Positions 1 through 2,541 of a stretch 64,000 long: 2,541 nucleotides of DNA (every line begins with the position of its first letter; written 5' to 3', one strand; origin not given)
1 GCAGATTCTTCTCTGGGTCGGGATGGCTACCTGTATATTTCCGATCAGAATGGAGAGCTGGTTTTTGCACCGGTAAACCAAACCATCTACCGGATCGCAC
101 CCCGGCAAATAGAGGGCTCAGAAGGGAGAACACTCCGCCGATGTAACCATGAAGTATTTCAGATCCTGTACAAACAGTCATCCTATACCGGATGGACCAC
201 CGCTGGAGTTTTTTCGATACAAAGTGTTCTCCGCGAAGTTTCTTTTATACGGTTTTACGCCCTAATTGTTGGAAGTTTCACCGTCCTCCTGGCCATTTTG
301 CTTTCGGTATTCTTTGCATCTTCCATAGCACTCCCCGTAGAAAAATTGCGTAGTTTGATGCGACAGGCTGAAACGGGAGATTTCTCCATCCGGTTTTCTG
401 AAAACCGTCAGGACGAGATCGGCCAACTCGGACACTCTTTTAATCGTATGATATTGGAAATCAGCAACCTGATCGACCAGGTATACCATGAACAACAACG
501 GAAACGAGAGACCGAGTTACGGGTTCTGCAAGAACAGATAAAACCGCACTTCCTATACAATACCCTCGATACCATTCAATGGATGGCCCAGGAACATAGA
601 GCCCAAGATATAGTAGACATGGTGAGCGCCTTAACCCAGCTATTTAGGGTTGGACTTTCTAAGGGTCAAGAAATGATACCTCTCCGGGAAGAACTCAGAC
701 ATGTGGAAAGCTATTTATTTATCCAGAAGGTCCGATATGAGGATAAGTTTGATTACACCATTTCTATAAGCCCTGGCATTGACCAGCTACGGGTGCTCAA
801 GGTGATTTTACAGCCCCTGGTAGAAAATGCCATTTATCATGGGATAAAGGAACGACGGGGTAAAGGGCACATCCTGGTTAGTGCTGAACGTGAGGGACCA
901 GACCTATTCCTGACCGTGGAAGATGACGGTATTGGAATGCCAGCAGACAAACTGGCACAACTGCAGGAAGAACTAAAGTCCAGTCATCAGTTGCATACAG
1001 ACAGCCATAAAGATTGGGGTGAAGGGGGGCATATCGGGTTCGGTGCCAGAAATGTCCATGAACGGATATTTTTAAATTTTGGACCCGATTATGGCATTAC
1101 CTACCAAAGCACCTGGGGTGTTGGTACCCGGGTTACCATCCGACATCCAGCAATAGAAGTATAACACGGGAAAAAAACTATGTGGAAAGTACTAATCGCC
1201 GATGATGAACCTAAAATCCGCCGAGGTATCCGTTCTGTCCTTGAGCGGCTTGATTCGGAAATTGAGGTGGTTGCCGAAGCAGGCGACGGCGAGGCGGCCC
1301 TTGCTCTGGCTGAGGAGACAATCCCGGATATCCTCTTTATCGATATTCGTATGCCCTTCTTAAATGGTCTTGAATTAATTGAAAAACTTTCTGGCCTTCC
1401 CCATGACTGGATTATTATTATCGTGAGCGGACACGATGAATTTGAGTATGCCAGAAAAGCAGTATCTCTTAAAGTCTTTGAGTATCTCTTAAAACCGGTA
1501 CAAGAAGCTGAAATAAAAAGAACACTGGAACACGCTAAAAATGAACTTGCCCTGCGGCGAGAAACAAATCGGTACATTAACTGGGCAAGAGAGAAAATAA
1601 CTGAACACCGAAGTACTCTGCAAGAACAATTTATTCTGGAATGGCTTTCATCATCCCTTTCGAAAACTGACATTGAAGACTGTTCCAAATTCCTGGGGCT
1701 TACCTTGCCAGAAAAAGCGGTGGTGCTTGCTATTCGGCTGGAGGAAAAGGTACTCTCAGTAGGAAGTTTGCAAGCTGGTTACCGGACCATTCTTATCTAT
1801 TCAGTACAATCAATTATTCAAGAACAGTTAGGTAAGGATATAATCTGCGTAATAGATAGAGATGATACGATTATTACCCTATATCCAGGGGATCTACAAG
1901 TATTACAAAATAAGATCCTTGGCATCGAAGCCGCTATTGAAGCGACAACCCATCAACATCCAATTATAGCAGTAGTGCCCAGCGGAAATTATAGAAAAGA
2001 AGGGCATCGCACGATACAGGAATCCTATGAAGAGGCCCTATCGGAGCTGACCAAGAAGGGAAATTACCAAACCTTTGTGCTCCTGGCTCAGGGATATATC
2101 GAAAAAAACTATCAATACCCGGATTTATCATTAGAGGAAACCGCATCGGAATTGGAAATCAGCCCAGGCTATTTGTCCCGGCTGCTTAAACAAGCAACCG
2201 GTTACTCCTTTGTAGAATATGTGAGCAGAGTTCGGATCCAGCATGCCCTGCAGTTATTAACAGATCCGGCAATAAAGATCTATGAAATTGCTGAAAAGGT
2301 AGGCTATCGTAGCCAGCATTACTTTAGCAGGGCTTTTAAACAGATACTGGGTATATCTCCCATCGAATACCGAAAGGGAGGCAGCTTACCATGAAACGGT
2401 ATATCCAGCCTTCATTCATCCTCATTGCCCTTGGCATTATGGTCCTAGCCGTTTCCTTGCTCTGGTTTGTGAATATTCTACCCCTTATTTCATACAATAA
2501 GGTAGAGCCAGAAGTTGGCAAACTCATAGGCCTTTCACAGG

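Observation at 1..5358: Three-component sugar-sensing module: YesM-like kinase, YesN-like REC-AraC regulator and a membrane-anchored tandem periplasmic-binding protein, placed directly upstream of a ytfQRT-yjfF-like importer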

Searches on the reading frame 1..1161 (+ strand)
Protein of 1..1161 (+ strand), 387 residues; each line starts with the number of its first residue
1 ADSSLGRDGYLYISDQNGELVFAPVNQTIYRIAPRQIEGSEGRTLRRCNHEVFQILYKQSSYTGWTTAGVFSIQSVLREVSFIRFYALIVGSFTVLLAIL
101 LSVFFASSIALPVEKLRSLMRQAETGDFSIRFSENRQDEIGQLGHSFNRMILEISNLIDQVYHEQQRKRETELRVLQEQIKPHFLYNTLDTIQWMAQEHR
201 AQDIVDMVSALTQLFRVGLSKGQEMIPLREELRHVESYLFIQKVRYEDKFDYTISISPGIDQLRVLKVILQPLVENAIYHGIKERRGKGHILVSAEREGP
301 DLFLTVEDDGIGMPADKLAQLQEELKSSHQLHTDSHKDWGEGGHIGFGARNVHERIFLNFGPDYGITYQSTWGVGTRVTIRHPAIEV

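Call 7: search_protein_families(library=pfam, proteins=[window:1-1161:+])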
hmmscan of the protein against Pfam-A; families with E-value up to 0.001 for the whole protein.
window:1-1161:+ (387 aa): 4 families
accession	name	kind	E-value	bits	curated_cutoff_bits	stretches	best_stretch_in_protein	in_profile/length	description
PF06580.19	His_kinase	-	3.2e-28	98.2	25.2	1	171-250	1-81/81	Histidine kinase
PF00672.30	HAMP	-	3.5e-12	46.9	25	1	104-154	1-51/53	HAMP domain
PF02518.31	HATPase_c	-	4.8e-12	46.7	26.4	1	266-383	6-108/111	Histidine kinase-, DNA gyrase B-, and HSP90-like ATPase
PF02743.24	dCache_1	-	1.3e-06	28.6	45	1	2-69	161-239/240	Cache domain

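Call 8: search_protein_families(library=ncbifam, proteins=[window:1-1161:+])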
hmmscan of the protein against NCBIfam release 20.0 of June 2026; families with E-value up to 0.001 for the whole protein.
window:1-1161:+ (387 aa): 36 families (the best 25 are shown)
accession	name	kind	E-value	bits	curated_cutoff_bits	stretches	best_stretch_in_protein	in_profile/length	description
NF033092.0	HK_WalK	equivalog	3.5e-15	55.6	725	1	71-167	163-259/594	cell wall metabolism sensor histidine kinase WalK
NF041210.1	his_kin_PieS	equivalog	1.5e-14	53.9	850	1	70-170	155-252/474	two component system sensor histidine kinase PieS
NF012163.2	BaeS_SmeS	equivalog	5e-12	45.5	500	1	86-325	165-408/457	sensor histidine kinase efflux regulator BaeS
NF040691.1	MtrAB_MtrB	equivalog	3.1e-11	43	450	1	70-161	173-264/507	MtrAB system histidine kinase MtrB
NF053592.1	HK_near_YfiR_like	equivalog_domain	5.1e-11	42.6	194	1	85-155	151-222/223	sensor histidine kinase, YfiR-like protein-associated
NF007837.0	PRK10549.1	equivalog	2.4e-09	36.4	603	1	89-324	168-407/466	envelope stress sensor histidine kinase BaeS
NF007007.0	PRK09470.1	equivalog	3.3e-09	36.2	486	1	60-160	145-244/463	envelope stress sensor histidine kinase CpxA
NF007004.0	PRK09467.1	equivalog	8.2e-09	34.8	415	1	201-323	269-386/440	two-component system sensor histidine kinase EnvZ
NF011874.0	PRK15347.1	equivalog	1.1e-08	33.6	852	1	51-159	262-371/921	two component system sensor kinase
NF046044.1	PnpS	equivalog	3e-08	33.1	400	1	265-320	285-336/390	two-component system histidine kinase PnpS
NF008184.0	PRK10935.1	equivalog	5.4e-08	31.9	553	1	87-224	153-290/565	nitrate/nitrite two-component system sensor histidine kinase NarQ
NF058645.1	MCPCtpMPsAe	equivalog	1.1e-07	31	900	1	92-163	212-285/558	methyl-accepting chemotaxis protein CtpM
TIGR03785.1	marine_sort_HK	equivalog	1.4e-07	30.2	612.2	1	85-155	405-479/703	proteobacterial dedicated sortase system histidine kinase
NF012226.0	AdeS_HK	equivalog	1.8e-07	30.7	500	1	75-323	49-302/353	two-component sensor histidine kinase AdeS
TIGR02966.1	phoR_proteo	equivalog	2.9e-07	29.8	334.2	1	195-323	158-283/333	phosphate regulon sensor histidine kinase PhoR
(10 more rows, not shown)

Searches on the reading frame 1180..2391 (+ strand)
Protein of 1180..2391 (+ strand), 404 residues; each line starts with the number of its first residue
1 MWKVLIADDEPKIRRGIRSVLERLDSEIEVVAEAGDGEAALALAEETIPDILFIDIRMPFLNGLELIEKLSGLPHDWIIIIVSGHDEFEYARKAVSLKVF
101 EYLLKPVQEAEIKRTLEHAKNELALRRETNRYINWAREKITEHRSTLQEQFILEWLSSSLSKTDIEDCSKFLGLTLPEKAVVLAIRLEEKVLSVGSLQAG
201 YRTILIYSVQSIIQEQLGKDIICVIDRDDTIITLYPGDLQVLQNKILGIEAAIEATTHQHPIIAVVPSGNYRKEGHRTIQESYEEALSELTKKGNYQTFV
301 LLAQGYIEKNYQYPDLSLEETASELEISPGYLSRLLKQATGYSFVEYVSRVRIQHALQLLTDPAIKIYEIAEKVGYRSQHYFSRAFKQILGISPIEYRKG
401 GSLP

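Call 7: search_protein_families(library=pfam, proteins=[window:1180-2391:+])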
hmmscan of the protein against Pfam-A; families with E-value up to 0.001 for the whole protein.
window:1180-2391:+ (404 aa): 3 families
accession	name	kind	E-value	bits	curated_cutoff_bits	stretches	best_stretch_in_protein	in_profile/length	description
PF00072.30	Response_reg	-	5.9e-26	91.3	30.2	1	4-116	1-110/111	Response regulator receiver domain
PF12833.13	HTH_18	-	2.1e-23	82.9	33.6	1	322-399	2-79/80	Helix-turn-helix domain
PF00165.29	HTH_AraC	-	1.5e-19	70.1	26.6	2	365-399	9-42/42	Bacterial regulatory helix-turn-helix proteins, AraC family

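Call 8: search_protein_families(library=ncbifam, proteins=[window:1180-2391:+])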
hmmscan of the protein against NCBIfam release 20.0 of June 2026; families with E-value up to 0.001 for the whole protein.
window:1180-2391:+ (404 aa): 109 families (the best 25 are shown)
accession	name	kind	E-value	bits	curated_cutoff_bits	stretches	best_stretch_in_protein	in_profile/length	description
NF008677.0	PRK11697.1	equivalog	5.4e-23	81.6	246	1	1-127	1-123/238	two-component system response regulator BtsR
NF052445.1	RespRegMctR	equivalog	4.8e-21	75.1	300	1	3-164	3-164/205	two-component system response regulator MctR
NF007860.0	PRK10572.1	equivalog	2.3e-18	66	208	1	301-400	186-284/292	arabinose operon transcriptional regulator AraC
NF047788.1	TransRegPocR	equivalog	2.8e-18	66.2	500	1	296-399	187-289/296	transcriptional regulator PocR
NF047455.1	TF_Staph_AryK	equivalog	3e-17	62.1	850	1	297-399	156-257/759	transcriptional regulator AryK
NF007935.0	PRK10651.1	equivalog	4.9e-17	61.8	250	1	3-125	8-130/216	two-component system response regulator NarL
NF049968.1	QhpR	equivalog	6.7e-17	61.6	250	1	276-398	163-284/284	AraC-like transcriptional regulator QhpR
NF045505.1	RR_RssB_Pseudo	equivalog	8.9e-17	61.2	700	1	3-140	7-138/394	two-component system response regulator RssB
NF007708.0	PRK10403.1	equivalog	1.6e-16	60.4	343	1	2-133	7-138/215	nitrate/nitrite response regulator protein NarP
NF001965.0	PRK00742.1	subfamily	4.2e-16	59.1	293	1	3-130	5-130/357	chemotaxis-specific protein-glutamate methyltransferase CheB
NF007419.0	PRK09958.1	equivalog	2.7e-15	56.5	251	1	4-123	3-120/204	acid-sensing system DNA-binding response regulator EvgA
NF007969.0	PRK10693.1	equivalog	1.2e-14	54.1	329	1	3-111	9-114/337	two-component system response regulator RssB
TIGR01818.1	ntrC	equivalog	1.5e-14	53.7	558.6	1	4-130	1-128/463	nitrogen regulation protein NR(I)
NF049932.1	TranspRegBtr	equivalog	1.8e-14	53.2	900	1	287-399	153-264/531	bacillibactin transport transcriptional regulator Btr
NF053512.1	nitric_RR_NosR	exception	3.7e-14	52.6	400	1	4-139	1-134/422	response regulator c-di-GMP phosphodiesterase, NosR family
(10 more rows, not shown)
